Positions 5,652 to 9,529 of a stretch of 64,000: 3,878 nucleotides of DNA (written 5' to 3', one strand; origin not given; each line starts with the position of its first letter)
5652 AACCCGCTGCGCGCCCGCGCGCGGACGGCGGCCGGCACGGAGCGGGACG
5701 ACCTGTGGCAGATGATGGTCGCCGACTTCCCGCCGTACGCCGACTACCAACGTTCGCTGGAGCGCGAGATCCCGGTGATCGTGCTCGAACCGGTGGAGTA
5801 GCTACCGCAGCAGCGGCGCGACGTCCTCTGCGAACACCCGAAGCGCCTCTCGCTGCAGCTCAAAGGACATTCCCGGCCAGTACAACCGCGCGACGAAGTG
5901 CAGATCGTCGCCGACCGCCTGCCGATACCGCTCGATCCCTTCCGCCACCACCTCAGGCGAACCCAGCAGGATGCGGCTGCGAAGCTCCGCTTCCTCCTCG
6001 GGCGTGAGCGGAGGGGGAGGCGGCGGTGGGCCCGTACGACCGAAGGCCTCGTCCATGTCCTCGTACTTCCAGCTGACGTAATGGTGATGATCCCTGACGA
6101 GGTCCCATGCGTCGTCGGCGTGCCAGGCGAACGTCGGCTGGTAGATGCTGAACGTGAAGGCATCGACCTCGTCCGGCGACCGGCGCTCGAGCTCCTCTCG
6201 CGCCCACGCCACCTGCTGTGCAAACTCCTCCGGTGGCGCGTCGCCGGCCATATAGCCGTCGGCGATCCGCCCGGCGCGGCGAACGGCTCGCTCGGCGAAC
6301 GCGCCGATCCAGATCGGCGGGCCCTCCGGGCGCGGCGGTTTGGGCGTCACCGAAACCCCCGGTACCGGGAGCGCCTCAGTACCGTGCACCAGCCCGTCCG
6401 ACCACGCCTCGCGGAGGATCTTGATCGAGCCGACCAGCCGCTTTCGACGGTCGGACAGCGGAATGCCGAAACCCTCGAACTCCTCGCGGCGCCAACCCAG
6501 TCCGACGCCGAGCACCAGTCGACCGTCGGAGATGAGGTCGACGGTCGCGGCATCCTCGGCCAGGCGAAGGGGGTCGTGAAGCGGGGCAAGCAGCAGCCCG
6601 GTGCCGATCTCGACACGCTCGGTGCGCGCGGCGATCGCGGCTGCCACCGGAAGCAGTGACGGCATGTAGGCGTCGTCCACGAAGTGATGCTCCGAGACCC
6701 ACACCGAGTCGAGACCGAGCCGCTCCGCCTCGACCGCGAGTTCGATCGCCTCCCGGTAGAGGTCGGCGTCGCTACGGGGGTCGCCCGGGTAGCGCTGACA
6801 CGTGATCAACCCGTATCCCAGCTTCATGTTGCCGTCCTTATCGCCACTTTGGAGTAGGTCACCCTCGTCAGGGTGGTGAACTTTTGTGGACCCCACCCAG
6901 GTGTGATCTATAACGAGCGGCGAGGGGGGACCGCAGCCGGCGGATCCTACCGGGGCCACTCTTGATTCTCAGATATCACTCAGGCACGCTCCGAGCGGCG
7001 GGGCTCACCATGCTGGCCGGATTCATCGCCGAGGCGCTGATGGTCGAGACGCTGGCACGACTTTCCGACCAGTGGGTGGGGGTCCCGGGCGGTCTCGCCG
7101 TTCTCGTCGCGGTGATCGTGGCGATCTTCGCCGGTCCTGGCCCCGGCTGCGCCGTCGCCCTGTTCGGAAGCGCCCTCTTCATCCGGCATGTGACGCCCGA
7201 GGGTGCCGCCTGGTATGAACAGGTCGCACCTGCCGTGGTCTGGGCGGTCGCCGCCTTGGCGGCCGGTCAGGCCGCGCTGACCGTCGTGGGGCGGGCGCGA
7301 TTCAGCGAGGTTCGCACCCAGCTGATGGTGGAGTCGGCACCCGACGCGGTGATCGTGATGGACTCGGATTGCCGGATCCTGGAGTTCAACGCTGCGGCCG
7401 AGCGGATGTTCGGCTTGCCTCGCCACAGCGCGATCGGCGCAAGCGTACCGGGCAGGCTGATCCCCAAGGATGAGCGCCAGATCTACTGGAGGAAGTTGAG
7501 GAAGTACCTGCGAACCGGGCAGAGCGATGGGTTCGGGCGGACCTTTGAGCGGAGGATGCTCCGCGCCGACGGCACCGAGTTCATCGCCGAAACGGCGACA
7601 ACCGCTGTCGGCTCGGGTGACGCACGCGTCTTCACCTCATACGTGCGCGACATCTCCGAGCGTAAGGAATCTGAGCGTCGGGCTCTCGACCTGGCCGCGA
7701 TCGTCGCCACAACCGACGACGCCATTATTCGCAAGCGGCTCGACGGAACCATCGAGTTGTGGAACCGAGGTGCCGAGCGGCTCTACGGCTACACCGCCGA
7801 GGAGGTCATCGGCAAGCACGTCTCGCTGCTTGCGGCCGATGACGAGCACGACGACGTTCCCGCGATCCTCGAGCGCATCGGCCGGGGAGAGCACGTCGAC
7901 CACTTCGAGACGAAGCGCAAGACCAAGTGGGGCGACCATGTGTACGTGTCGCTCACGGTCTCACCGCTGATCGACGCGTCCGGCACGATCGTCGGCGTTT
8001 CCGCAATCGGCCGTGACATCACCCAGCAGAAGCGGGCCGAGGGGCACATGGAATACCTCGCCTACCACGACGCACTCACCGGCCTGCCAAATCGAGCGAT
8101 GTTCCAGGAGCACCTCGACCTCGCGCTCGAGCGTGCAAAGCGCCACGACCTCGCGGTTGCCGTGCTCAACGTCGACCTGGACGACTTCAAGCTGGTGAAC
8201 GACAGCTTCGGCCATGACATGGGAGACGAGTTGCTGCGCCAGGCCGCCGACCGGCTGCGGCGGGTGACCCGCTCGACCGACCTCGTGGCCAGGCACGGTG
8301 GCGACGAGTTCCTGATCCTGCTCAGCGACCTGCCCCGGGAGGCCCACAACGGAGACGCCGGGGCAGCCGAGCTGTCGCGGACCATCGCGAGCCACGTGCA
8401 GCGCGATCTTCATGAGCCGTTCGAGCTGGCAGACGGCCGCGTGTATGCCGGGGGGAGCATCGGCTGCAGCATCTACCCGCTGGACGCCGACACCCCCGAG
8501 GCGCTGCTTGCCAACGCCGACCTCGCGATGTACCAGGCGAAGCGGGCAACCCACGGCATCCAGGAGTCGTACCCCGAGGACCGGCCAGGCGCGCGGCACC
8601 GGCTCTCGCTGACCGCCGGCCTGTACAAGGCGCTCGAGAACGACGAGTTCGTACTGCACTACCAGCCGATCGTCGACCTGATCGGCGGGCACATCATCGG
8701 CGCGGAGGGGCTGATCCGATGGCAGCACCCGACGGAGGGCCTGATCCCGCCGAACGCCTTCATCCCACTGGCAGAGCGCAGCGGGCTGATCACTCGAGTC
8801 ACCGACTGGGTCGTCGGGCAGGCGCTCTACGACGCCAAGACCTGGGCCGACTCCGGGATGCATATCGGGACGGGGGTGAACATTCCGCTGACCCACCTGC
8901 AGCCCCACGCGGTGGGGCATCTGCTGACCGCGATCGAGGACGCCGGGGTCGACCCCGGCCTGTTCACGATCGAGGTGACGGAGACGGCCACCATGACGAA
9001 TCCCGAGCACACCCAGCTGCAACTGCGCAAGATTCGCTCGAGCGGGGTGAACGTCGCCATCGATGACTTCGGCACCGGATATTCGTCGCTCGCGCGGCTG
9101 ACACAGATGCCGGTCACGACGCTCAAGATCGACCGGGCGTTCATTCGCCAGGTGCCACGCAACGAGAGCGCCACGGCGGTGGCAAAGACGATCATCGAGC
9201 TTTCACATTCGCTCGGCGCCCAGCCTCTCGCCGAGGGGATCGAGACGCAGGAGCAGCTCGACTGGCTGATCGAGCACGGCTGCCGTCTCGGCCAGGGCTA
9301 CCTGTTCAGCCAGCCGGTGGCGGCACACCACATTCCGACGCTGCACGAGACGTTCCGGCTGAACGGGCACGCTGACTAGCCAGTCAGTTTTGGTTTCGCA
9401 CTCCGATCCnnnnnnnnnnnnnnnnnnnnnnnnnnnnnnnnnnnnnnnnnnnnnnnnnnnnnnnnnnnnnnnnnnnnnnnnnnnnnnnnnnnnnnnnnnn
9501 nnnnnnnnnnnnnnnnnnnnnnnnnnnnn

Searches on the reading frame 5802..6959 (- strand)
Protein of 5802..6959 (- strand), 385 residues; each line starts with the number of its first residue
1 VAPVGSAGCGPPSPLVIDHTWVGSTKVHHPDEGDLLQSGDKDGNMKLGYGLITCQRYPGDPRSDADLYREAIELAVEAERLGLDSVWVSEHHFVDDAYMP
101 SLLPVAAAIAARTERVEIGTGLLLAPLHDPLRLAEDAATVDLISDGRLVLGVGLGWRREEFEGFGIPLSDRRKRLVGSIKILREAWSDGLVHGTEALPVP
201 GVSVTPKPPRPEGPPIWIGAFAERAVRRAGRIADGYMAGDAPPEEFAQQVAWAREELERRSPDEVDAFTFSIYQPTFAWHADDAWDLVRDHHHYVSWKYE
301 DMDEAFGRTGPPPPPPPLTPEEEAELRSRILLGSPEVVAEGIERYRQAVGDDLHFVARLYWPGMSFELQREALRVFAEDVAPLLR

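Call 58: search_protein_families(library=pfam, proteins=[window:5802-6959:-], max_evalue=0.0001)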
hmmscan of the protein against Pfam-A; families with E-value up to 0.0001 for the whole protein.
window:5802-6959:- (385 aa): 1 family
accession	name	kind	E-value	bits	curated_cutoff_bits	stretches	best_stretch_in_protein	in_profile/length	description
PF00296.26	Bac_luciferase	-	1.2e-60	206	27.9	1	57-351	11-313/314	Luciferase-like monooxygenase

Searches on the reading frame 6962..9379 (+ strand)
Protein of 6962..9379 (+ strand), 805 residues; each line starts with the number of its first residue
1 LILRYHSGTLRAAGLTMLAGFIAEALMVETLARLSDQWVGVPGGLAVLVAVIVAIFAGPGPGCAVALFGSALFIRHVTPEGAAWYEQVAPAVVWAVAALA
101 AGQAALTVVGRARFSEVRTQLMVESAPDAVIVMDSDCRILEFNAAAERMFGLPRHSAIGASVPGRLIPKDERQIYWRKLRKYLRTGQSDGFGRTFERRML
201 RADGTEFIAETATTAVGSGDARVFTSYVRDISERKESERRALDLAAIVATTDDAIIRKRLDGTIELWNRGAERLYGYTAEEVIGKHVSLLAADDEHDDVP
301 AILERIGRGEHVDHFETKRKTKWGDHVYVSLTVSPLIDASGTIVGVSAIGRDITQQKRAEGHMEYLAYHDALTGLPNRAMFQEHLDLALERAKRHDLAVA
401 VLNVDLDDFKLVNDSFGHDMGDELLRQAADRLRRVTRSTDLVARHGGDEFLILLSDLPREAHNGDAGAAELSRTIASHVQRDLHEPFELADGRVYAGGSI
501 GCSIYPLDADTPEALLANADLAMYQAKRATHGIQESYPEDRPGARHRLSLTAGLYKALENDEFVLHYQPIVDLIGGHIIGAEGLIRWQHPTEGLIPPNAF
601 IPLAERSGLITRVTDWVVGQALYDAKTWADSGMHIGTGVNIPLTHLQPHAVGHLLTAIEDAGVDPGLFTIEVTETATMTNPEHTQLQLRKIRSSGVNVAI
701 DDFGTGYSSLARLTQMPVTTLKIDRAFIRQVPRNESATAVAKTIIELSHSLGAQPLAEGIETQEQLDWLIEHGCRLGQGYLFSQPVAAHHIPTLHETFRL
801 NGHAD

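Call 58: search_protein_families(library=pfam, proteins=[window:6962-9379:+], max_evalue=0.0001)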
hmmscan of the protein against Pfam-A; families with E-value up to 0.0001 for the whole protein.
window:6962-9379:+ (805 aa): 8 families
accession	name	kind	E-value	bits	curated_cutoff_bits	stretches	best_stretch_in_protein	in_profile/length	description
PF00563.25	EAL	-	6.5e-71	238.9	31.3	1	554-785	4-236/236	EAL domain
PF00990.26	GGDEF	-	2e-44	151.6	23.8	1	367-529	1-157/161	Diguanylate cyclase, GGDEF domain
PF00989.32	PAS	-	8.8e-34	116.3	22.6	2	243-353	2-113/113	PAS fold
PF13426.13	PAS_9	-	3.9e-28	98.2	27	2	255-355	4-103/103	PAS domain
PF08448.16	PAS_4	-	6.6e-27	94.4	23.1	2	251-358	4-110/110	PAS fold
PF13188.13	PAS_8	-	2.6e-14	52.9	21.8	1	119-171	3-51/65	PAS domain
PF08447.18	PAS_3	-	1.2e-11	45.1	25.6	1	266-347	3-86/89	PAS fold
PF13596.12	PAS_10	-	9.5e-06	26.7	22.1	0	266-354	23-106/106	PAS domain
